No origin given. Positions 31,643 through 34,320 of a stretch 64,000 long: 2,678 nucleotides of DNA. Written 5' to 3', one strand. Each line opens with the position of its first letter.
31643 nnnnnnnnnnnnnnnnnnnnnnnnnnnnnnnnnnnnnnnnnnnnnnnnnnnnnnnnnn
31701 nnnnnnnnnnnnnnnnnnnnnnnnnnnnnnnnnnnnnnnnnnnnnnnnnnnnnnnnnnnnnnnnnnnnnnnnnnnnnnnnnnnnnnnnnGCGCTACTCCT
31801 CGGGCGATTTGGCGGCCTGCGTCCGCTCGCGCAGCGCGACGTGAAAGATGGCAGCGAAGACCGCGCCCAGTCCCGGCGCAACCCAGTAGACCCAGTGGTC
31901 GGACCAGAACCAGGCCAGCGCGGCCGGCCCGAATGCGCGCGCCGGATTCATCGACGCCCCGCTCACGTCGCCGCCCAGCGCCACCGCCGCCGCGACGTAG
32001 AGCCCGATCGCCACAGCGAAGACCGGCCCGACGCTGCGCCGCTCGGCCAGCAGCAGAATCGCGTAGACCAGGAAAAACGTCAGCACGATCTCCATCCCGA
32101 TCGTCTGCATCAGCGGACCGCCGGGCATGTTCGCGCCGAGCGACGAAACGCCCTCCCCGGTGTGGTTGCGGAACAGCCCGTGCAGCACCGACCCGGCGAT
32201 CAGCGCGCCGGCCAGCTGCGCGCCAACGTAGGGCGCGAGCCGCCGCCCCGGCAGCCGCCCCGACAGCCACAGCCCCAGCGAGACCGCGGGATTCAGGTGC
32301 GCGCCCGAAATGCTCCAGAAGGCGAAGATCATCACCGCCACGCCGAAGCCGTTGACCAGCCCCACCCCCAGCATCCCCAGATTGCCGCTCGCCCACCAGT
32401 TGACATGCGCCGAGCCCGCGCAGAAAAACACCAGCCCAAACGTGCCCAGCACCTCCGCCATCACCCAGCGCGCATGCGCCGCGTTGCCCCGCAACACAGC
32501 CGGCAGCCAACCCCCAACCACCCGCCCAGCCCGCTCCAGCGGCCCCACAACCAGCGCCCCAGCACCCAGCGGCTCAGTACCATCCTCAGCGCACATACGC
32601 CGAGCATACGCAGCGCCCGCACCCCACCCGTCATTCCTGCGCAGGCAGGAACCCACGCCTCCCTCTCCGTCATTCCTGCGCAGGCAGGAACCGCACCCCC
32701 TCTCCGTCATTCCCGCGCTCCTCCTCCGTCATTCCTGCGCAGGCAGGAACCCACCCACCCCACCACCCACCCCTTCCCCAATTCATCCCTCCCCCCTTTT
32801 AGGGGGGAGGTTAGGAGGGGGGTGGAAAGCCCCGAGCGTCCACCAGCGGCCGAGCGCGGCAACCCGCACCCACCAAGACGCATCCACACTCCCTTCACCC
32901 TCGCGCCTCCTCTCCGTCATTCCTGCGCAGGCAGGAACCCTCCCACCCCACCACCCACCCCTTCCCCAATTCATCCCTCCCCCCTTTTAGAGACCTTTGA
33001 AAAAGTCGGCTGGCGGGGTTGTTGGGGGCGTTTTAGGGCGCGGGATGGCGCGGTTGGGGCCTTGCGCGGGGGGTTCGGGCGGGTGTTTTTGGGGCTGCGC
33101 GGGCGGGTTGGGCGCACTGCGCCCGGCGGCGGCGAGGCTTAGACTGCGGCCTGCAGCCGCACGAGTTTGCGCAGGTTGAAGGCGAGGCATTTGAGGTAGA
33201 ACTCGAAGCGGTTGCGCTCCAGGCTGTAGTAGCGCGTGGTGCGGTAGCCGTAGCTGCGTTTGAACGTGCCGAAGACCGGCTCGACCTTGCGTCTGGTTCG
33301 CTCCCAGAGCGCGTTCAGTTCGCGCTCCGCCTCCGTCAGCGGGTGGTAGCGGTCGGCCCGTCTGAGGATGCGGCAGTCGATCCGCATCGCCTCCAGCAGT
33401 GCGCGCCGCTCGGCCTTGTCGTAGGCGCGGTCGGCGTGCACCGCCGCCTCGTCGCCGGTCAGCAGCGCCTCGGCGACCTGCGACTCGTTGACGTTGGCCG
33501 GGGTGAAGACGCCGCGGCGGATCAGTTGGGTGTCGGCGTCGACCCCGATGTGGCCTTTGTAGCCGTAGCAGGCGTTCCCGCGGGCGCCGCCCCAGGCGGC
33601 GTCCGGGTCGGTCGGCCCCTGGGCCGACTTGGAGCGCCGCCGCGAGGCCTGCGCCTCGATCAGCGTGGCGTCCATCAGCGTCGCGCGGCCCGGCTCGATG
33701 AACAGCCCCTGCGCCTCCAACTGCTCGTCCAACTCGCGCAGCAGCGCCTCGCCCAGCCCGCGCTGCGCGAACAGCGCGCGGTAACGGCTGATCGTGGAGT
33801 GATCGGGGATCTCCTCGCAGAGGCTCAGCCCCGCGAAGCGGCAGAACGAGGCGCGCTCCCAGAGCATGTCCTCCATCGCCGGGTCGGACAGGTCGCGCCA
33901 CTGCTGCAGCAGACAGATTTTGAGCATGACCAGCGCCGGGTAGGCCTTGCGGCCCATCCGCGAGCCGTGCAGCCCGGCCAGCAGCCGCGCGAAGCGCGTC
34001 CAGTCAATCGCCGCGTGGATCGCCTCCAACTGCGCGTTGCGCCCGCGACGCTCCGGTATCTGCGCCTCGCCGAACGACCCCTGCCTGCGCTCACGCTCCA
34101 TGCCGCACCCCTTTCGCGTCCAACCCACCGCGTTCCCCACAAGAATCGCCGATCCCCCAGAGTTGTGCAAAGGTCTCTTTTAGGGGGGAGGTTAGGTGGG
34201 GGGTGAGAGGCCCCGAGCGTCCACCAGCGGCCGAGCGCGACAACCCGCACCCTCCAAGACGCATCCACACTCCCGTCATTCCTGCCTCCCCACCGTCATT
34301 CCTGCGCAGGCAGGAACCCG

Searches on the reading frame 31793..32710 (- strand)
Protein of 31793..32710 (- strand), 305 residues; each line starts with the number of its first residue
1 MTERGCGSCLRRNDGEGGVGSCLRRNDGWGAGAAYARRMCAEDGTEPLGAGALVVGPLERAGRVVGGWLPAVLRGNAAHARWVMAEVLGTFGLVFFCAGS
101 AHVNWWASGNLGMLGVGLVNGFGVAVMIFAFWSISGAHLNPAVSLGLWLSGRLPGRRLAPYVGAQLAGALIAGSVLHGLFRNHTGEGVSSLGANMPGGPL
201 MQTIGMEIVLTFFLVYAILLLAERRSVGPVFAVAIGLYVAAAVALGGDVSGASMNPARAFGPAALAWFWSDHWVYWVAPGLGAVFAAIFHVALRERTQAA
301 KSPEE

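Call 14: search_protein_families(library=pfam, proteins=[window:31793-32710:-], max_evalue=0.00001)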
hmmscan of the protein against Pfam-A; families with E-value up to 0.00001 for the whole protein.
window:31793-32710:- (305 aa): 1 family
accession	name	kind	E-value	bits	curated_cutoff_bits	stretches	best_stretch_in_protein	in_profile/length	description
PF00230.25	MIP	-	3.3e-49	168.1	25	1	80-290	8-222/222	Major intrinsic protein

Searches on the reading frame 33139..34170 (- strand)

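Call 14: search_protein_families(library=pfam, proteins=[window:33139-34170:-], max_evalue=0.00001)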
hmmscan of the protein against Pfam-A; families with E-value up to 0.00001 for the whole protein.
window:33139-34170:- (343 aa): 3 families
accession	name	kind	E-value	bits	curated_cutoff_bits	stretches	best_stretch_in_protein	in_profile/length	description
PF01609.27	DDE_Tnp_1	-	3e-26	92.9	23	1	162-333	5-200/200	Transposase DDE domain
PF05598.16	DUF772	-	1.3e-19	70.4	23.1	1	73-146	1-73/74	Transposase domain (DUF772)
PF13751.12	DDE_Tnp_1_6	-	5.5e-10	40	25.1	1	284-336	72-124/125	Transposase DDE domain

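Call 56: search_protein_families(library=ncbifam, proteins=[window:33139-34170:-], max_evalue=0.00001)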
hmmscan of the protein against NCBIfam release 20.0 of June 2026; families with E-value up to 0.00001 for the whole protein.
window:33139-34170:- (343 aa): 8 families
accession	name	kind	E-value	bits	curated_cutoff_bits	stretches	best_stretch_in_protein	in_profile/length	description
NF033581.1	transpos_IS5_4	equivalog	1.3e-74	251.1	140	1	49-333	3-284/285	IS5 family transposase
NF033551.1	transpos_IS1182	equivalog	2.5e-44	152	270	3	47-182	23-157/488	IS1182 family transposase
NF033578.1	transpos_IS5_1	equivalog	9.4e-19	67.8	275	2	52-172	23-145/419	IS5 family transposase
NF033580.1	transpos_IS5_3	equivalog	7.4e-16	58.5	110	1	99-305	35-230/258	IS5 family transposase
NF033579.1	transpos_IS5_2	equivalog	1.5e-13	50.9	140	1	205-334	141-288/289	IS5 family transposase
NF033520.1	transpos_IS982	equivalog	2.3e-11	43.7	130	1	162-334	72-242/243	IS982 family transposase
NF033593.1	transpos_ISNCY_1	equivalog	4.4e-09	35.5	325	0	45-173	13-142/444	ISNCY family transposase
NF033592.1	transpos_IS4_1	equivalog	2.9e-07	29.9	115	0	137-265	82-201/332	IS4 family transposase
